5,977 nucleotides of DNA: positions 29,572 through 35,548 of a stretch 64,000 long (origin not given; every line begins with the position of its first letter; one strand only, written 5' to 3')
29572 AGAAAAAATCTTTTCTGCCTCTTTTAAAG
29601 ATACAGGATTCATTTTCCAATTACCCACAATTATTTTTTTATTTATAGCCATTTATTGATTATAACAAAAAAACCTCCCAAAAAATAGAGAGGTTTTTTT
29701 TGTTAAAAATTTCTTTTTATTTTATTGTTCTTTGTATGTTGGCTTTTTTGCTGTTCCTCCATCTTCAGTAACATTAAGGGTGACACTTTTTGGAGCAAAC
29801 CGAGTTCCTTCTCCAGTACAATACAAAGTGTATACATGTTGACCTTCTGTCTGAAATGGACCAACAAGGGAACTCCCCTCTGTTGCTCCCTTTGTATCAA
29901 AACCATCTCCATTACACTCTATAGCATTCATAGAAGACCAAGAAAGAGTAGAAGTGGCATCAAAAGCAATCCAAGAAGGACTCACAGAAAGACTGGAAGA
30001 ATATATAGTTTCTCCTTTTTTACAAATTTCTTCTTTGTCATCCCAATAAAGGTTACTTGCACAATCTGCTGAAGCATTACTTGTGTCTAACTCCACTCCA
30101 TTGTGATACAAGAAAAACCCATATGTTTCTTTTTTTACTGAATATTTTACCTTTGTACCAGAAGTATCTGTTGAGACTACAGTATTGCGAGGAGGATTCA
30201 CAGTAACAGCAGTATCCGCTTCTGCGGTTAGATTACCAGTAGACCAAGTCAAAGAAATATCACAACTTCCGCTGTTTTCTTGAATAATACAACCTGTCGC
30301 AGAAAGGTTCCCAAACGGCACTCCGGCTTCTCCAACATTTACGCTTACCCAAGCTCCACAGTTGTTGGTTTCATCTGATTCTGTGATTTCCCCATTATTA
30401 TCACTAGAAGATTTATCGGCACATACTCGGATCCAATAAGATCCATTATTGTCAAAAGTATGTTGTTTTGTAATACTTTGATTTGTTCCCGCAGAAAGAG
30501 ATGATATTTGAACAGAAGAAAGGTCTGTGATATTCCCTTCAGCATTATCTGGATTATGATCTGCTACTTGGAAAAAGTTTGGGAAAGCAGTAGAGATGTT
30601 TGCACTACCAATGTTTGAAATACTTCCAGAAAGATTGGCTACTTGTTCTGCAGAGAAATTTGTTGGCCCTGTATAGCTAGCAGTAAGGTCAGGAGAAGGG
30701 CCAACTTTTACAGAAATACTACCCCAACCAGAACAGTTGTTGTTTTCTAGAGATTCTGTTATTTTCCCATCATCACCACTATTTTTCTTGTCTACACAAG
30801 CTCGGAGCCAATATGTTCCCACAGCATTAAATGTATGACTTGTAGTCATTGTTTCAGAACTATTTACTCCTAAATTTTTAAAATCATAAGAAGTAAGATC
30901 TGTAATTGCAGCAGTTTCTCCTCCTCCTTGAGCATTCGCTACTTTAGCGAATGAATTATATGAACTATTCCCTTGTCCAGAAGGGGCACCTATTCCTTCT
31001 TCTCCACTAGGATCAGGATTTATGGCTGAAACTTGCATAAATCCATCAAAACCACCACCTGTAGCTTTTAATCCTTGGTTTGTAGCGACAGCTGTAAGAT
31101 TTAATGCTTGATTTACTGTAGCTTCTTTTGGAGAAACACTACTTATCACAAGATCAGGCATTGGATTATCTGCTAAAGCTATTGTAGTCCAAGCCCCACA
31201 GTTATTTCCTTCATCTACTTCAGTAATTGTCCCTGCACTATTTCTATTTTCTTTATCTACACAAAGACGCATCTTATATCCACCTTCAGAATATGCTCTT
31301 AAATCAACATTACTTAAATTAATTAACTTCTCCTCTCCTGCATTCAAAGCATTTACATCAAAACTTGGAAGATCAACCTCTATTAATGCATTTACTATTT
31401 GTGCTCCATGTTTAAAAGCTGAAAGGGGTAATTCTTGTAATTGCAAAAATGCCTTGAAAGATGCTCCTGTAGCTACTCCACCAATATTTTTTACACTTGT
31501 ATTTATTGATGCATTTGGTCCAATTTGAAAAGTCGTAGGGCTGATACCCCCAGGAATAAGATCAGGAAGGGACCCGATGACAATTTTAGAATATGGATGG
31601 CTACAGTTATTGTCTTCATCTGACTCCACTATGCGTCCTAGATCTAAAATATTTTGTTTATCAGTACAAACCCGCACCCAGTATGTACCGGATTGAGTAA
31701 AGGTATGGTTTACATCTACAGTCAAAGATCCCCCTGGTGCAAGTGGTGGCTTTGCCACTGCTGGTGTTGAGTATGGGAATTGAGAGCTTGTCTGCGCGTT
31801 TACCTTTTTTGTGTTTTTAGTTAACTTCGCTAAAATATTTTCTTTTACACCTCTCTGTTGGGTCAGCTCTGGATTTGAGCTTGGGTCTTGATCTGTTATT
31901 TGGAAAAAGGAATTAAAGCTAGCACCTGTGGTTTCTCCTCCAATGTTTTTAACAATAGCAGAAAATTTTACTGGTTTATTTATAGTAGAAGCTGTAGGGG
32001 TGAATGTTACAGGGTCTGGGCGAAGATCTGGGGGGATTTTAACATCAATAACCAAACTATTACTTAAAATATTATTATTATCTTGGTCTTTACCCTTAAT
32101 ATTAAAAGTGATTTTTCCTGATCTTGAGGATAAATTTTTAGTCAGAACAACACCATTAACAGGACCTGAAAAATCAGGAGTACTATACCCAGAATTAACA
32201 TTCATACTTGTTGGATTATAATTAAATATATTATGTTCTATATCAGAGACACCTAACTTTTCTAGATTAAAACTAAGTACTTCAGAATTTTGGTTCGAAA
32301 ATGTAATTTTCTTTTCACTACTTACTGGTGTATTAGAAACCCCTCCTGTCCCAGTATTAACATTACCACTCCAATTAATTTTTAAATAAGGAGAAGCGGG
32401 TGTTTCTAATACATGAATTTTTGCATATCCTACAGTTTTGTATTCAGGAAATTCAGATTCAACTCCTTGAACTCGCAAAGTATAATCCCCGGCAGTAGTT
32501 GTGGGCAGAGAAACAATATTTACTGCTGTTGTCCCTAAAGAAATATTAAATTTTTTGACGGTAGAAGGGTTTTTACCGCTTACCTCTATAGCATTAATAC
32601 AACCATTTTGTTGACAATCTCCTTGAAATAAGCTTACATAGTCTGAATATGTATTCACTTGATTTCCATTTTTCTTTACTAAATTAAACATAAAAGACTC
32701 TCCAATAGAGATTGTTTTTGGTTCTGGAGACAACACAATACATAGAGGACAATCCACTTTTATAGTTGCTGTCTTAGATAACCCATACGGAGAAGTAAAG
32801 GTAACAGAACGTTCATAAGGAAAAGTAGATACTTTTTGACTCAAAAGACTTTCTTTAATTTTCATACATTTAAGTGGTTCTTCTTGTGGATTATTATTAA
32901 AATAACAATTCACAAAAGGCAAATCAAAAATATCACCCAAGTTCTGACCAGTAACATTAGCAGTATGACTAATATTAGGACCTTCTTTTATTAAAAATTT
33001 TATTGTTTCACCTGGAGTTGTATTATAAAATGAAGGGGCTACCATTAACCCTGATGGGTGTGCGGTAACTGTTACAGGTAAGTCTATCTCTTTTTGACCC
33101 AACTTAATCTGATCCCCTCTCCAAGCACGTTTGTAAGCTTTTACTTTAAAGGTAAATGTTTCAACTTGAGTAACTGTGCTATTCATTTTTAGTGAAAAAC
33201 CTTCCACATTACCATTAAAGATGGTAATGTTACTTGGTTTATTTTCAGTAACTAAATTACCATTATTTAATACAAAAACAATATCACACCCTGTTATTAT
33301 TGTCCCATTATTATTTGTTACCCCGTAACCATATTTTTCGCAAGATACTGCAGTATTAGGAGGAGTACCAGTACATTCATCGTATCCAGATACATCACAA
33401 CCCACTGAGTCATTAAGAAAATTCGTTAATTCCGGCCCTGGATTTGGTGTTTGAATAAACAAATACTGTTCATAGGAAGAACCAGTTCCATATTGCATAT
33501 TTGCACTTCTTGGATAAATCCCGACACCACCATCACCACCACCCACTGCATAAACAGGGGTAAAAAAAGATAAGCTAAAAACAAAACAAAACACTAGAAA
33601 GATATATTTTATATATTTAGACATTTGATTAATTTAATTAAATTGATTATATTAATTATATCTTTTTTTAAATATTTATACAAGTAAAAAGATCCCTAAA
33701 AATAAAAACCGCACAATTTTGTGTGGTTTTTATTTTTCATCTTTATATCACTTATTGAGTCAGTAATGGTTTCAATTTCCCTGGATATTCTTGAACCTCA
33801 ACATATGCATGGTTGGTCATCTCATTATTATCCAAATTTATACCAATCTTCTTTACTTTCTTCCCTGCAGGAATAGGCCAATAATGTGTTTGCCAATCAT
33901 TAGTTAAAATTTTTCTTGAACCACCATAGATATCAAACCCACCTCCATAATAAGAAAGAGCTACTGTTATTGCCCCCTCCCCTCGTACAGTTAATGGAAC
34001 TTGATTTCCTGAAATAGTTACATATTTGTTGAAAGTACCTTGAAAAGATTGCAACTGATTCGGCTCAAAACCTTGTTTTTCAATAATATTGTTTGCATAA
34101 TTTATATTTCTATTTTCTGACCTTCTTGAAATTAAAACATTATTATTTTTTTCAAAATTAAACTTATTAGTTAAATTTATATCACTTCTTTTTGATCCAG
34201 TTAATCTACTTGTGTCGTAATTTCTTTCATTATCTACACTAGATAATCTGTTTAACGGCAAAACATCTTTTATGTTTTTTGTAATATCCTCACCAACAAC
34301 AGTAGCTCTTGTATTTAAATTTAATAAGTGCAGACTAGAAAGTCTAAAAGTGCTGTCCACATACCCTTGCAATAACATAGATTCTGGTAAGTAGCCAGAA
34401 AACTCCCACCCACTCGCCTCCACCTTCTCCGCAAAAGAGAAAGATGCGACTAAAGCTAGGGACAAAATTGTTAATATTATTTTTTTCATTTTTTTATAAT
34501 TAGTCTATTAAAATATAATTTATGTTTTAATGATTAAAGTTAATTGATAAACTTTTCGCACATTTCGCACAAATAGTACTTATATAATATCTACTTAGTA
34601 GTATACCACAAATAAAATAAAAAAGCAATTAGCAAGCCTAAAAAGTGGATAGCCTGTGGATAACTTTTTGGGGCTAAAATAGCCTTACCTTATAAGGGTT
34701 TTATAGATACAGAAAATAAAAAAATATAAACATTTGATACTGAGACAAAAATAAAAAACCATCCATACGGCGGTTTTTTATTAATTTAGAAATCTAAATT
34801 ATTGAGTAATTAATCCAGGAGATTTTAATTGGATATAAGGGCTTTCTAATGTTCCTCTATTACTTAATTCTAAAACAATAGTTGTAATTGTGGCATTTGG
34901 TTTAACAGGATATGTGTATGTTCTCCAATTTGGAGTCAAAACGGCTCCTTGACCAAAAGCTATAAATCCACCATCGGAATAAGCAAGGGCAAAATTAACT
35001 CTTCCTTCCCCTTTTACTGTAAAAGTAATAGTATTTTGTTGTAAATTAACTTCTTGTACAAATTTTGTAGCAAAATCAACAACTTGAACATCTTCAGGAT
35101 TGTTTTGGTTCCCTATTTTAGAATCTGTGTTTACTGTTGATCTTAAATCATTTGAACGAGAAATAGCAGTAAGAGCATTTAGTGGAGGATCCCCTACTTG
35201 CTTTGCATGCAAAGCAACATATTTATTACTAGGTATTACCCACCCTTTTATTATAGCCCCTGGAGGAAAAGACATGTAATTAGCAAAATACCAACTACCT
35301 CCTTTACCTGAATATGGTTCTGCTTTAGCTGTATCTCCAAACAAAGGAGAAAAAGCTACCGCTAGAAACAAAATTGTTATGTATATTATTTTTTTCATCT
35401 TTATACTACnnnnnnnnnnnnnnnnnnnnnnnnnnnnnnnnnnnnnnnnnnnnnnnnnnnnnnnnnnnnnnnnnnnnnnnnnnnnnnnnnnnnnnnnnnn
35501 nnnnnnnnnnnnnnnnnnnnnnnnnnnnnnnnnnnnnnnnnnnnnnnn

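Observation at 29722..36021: Giant CARDB-repeat surface protein followed by an array of three paralogous small secreted proteins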

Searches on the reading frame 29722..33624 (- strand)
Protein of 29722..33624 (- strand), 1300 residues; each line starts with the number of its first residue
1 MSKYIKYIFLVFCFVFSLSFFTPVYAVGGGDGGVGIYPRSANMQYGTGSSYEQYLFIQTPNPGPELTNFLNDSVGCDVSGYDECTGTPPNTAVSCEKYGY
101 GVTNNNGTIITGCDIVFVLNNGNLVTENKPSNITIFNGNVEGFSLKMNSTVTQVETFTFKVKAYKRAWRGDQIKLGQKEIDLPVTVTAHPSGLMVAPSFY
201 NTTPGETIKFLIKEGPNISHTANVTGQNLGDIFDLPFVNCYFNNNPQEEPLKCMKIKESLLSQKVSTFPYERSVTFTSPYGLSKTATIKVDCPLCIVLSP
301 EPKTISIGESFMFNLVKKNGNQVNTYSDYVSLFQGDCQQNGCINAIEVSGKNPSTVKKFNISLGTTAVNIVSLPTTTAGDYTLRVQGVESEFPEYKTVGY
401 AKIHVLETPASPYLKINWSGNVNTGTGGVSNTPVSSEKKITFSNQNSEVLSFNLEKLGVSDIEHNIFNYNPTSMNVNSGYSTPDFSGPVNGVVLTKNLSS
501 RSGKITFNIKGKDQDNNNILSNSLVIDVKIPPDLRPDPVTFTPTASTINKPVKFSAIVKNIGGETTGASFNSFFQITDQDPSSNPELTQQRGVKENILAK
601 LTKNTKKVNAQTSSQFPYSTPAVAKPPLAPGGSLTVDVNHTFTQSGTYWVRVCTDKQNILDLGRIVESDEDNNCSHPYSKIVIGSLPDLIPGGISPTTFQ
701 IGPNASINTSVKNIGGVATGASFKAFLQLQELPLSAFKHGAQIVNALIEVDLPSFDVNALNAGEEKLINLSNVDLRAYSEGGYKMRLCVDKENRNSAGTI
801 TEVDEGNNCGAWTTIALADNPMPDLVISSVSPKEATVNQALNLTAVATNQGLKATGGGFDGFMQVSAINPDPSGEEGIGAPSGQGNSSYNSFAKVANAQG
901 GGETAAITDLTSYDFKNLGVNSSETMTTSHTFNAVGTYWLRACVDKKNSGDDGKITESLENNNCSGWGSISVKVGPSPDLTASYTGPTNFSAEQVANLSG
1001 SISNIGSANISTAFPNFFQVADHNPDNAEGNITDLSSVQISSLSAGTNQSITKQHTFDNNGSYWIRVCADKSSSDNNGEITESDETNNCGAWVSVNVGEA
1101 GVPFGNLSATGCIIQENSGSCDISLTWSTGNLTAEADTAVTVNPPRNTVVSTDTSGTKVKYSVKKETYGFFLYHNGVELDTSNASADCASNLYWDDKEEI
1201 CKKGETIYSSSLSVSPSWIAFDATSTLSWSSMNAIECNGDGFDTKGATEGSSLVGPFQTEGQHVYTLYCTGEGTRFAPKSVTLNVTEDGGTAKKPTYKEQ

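Call 3: search_protein_families(library=pfam, proteins=[window:29722-33624:-], max_evalue=1)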
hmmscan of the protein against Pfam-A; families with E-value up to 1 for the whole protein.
window:29722-33624:- (1300 aa): 3 families
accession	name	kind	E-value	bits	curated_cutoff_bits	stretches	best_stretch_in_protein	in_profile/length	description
PF07705.17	CARDB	-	6.3e-31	107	22.7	5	977-1089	1-98/101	CARDB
PF00801.26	PKD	-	0.0076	16.7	23.5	0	636-652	47-63/80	PKD domain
PF18911.6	PKD_4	-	0.025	15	27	0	636-654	50-68/85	PKD domain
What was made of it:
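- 29722..33624 (-): G: 1300-aa secreted multidomain protein. It has a signal peptide (aa 1-26), an unassigned beta-rich N-terminal region (aa 27-531), four CARDB repeats, and two C-terminal domains. CARDB E 6.3e-31 in call 3.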

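Call 4: search_protein_families(library=ncbifam, proteins=[window:29722-33624:-], max_evalue=1)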
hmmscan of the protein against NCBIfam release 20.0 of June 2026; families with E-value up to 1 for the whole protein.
window:29722-33624:- (1300 aa): 0 families

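Call 17: search_solved_structures(query=window:29722-33624:-, max_evalue=0.01)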
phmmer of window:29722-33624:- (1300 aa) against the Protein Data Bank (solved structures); distinct sequences matched with E-value up to 0.01: 0.

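Call 32: find_homologous_proteins(query=window:29722-33624:-, max_evalue=0.00001)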
Query window:29722-33624:- (1300 aa): 2 proteins with E <= 0.00001 among 8000 candidates.
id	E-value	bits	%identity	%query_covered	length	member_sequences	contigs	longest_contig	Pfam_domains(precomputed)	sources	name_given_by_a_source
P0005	0.0e+0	2952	100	100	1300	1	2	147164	PF07705.18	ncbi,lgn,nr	ncbi:MAG: hypothetical protein K9L98_01455 [Candidatus Pacebacteria bacterium]|nr:hypothetical prote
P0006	2.1e-9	54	28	8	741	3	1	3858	-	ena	-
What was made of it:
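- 29722..33624 (-): No full-length homologue among 5.8 billion clusters (call 32).
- Closest known: CARDB-domain secreted proteins. Different: The rest of G (aa 27-531 and 1096-1300) matches no family, and no full-length homologue exists in 5.8 billion protein clusters (call 32).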

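Call 70: search_protein_families(library=phrogs, proteins=[window:29722-33624:-], max_evalue=0.1)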
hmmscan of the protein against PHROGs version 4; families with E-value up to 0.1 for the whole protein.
window:29722-33624:- (1300 aa): 1 family
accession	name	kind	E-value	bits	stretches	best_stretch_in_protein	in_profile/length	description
phrog_28339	-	unknown function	0.027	15.6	1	1140-1213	19-92/105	-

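Call 71: search_protein_families(library=padloc, proteins=[window:29722-33624:-], max_evalue=0.1)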
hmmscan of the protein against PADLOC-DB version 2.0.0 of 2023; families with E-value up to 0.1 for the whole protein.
window:29722-33624:- (1300 aa): 0 families

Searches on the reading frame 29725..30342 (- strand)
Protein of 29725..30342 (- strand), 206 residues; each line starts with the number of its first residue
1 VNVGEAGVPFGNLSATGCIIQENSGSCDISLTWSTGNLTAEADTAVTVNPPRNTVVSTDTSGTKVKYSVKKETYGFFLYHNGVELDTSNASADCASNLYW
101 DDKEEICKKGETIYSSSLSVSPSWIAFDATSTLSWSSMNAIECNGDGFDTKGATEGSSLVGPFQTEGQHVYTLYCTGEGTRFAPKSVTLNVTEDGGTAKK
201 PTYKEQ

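Call 20: search_protein_families(library=pfam, proteins=[window:29725-30342:-], max_evalue=1)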
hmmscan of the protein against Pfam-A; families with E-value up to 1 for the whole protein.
window:29725-30342:- (206 aa): 0 families
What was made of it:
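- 30010..30312 (-): C-terminal Cys-bracketed domain of G (aa about 1105-1205), not in any family library. A last domain of about 80 aa follows (aa about 1212-1290; 29755-29991). No Pfam hit (call 20).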

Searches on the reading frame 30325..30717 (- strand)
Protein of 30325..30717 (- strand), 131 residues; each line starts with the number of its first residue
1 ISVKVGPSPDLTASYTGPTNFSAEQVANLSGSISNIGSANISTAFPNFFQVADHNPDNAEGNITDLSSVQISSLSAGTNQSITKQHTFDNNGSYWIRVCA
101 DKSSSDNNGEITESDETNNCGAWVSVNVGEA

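Call 20: search_protein_families(library=pfam, proteins=[window:30325-30717:-], max_evalue=1)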
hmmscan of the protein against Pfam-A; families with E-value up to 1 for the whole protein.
window:30325-30717:- (131 aa): 1 family
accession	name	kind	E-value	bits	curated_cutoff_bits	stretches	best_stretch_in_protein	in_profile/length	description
PF07705.17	CARDB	-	4.4e-10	40.1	22.7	1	8-120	1-98/101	CARDB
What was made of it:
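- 30340..30693 (-): CARDB repeat 4 (aa 978-1095). 40.1 bits (call 20).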

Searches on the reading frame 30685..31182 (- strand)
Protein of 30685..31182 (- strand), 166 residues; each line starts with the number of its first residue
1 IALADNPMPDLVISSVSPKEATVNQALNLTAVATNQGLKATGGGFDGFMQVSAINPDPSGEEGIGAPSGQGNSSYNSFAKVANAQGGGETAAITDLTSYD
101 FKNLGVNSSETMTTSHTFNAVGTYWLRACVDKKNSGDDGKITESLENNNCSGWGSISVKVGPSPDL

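Call 20: search_protein_families(library=pfam, proteins=[window:30685-31182:-], max_evalue=1)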
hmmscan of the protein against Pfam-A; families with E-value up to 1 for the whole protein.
window:30685-31182:- (166 aa): 2 families
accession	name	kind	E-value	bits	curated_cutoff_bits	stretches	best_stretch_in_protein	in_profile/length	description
PF07705.17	CARDB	-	1.1e-08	35.6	22.7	1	9-150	2-98/101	CARDB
PF07953.20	Toxin_R_bind_N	-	0.076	13.2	23.8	1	103-159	38-92/191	Clostridium neurotoxin, N-terminal receptor binding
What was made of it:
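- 30715..31158 (-): CARDB repeat 3 (aa 823-970). 35.6 bits (call 20).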

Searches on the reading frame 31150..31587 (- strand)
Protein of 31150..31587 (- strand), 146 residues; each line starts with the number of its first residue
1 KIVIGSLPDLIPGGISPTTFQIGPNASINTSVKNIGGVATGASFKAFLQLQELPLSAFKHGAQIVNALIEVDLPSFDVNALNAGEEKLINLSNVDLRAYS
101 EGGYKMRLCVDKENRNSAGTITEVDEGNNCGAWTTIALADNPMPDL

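Call 20: search_protein_families(library=pfam, proteins=[window:31150-31587:-], max_evalue=1)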
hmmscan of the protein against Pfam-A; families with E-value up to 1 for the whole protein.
window:31150-31587:- (146 aa): 1 family
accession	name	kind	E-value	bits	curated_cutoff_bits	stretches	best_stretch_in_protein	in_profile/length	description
PF07705.17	CARDB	-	1.8e-06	28.6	22.7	1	8-130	2-98/101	CARDB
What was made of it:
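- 31180..31566 (-): CARDB repeat 2 (aa 687-815). 28.6 bits (call 20).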

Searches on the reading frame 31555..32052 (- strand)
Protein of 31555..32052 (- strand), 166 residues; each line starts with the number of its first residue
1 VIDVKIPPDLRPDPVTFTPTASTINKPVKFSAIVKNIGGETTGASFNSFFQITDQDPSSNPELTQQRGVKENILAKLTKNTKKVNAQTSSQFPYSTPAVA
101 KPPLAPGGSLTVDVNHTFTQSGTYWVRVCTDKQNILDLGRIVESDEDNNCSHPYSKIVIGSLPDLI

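Call 20: search_protein_families(library=pfam, proteins=[window:31555-32052:-], max_evalue=1)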
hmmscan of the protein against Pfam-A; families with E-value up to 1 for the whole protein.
window:31555-32052:- (166 aa): 3 families
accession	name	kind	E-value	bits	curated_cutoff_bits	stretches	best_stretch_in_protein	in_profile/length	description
PF07705.17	CARDB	-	2.1e-10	41.2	22.7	1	8-151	2-99/101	CARDB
PF00801.26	PKD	-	0.066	13.7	23.5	1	107-128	48-63/80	PKD domain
PF18911.6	PKD_4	-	0.13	12.7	27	1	112-131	50-69/85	PKD domain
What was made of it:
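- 31585..32031 (-): CARDB repeat 1 (aa 532-680). 41.2 bits against a cut-off of 22.7 (call 20).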

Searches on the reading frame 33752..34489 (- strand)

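Call 3: search_protein_families(library=pfam, proteins=[window:33752-34489:-], max_evalue=1)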
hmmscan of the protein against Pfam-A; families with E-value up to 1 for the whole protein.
window:33752-34489:- (245 aa): 2 families
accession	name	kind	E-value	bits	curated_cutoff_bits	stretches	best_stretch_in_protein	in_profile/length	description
PF08139.17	LPAM_1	-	0.043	14.7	20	1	1-16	1-16/18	Prokaryotic membrane lipoprotein lipid attachment site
PF11642.13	Blo-t-5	-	0.11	12.9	24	1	99-115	79-95/119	Mite allergen Blo t 5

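Call 4: search_protein_families(library=ncbifam, proteins=[window:33752-34489:-], max_evalue=1)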
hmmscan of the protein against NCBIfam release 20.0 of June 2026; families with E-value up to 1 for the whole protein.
window:33752-34489:- (245 aa): 0 families

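Call 70: search_protein_families(library=phrogs, proteins=[window:33752-34489:-], max_evalue=0.1)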
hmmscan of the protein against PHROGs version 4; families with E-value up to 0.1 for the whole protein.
window:33752-34489:- (245 aa): 1 family
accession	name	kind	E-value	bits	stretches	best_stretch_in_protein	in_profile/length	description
phrog_2682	-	unknown function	0.028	16.3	1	1-21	1-21/52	-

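Call 71: search_protein_families(library=padloc, proteins=[window:33752-34489:-], max_evalue=0.1)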
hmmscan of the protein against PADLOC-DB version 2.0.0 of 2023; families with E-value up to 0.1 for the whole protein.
window:33752-34489:- (245 aa): 0 families

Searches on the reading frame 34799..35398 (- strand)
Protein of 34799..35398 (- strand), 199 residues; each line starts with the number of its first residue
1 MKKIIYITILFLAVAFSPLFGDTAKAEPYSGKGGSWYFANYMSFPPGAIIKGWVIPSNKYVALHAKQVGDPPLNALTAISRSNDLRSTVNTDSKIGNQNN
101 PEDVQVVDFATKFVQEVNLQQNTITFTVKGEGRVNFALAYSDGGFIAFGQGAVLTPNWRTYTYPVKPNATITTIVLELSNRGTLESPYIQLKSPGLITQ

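Call 3: search_protein_families(library=pfam, proteins=[window:34799-35398:-], max_evalue=1)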
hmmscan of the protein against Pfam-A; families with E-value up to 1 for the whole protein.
window:34799-35398:- (199 aa): 1 family
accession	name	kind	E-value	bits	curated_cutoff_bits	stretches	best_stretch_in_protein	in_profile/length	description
PF04200.17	Lipoprotein_17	-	0.023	15.4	22.4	1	78-130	12-66/84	Lipoprotein associated domain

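Call 4: search_protein_families(library=ncbifam, proteins=[window:34799-35398:-], max_evalue=1)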
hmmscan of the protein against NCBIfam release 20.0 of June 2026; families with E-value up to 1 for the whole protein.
window:34799-35398:- (199 aa): 1 family
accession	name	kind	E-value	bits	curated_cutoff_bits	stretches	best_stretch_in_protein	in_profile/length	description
NF010390.0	PRK13817.1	equivalog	0.089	13.2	236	1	66-126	22-84/119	ribosome-binding factor A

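Call 11: find_homologous_proteins(query=window:34799-35398:-, max_evalue=0.1)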
Query window:34799-35398:- (199 aa): 1 proteins with E <= 0.1 among 89 candidates.
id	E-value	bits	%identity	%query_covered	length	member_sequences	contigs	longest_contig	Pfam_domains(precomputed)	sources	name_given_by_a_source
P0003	2.9e-128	443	100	100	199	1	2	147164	-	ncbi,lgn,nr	ncbi:MAG: hypothetical protein K9L98_01465 [Candidatus Pacebacteria bacterium]|nr:hypothetical prote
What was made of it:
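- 34799..35398 (-): P2: 199-aa divergent paralog, 11 nt downstream of P3 and probably co-transcribed with it. K9L98_01465 (call 11).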

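Call 49: find_encoding_contigs(protein=P0003, flank=10000, max_places=6)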
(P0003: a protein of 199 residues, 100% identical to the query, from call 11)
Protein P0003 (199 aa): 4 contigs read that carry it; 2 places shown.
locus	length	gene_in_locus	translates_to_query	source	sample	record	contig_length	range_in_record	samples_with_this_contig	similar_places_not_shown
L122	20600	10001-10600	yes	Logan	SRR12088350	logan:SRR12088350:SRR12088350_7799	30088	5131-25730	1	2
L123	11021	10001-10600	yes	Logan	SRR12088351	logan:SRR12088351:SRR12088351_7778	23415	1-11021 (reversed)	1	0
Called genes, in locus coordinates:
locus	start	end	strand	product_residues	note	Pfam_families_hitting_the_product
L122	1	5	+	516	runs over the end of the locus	PF13541:ChlI, PF00158:Sigma54_activat (faint), PF00493:MCM (weak), PF01078:Mg_chelatase, PF07728:AAA_5, PF13335:Mg_chelatase_C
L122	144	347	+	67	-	-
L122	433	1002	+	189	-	PF00717:Peptidase_S24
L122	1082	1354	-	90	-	PF00216:Bac_DNA_binding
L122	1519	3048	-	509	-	PF12072:RNase_Y_N, PF00013:KH_1 (weak), PF01966:HD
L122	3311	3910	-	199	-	PF00574:CLP_protease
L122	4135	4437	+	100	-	PF05973:Gp49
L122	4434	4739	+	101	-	PF13744:HTH_37 (weak), PF01381:HTH_3, PF12844:HTH_19, PF13560:HTH_31 (weak), PF13413:HTH_25 (faint), PF13443:HTH_26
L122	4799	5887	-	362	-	PF05697:Trigger_N, PF05698:Trigger_C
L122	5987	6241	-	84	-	-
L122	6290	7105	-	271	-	-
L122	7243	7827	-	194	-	PF00719:Pyrophosphatase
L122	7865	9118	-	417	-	PF08529:NusA_N, PF00575:S1 (faint), PF13184:KH_NusA_1st, PF26594:KH_NusA_2nd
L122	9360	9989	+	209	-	-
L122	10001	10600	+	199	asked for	-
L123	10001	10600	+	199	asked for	-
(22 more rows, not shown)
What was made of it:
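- Four assemblies of the same population show an identical layout (call 49).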

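Call 70: search_protein_families(library=phrogs, proteins=[window:34799-35398:-], max_evalue=0.1)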
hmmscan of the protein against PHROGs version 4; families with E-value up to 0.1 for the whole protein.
window:34799-35398:- (199 aa): 0 families

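Call 71: search_protein_families(library=padloc, proteins=[window:34799-35398:-], max_evalue=0.1)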
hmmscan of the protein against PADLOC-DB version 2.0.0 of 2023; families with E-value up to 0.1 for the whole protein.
window:34799-35398:- (199 aa): 0 families
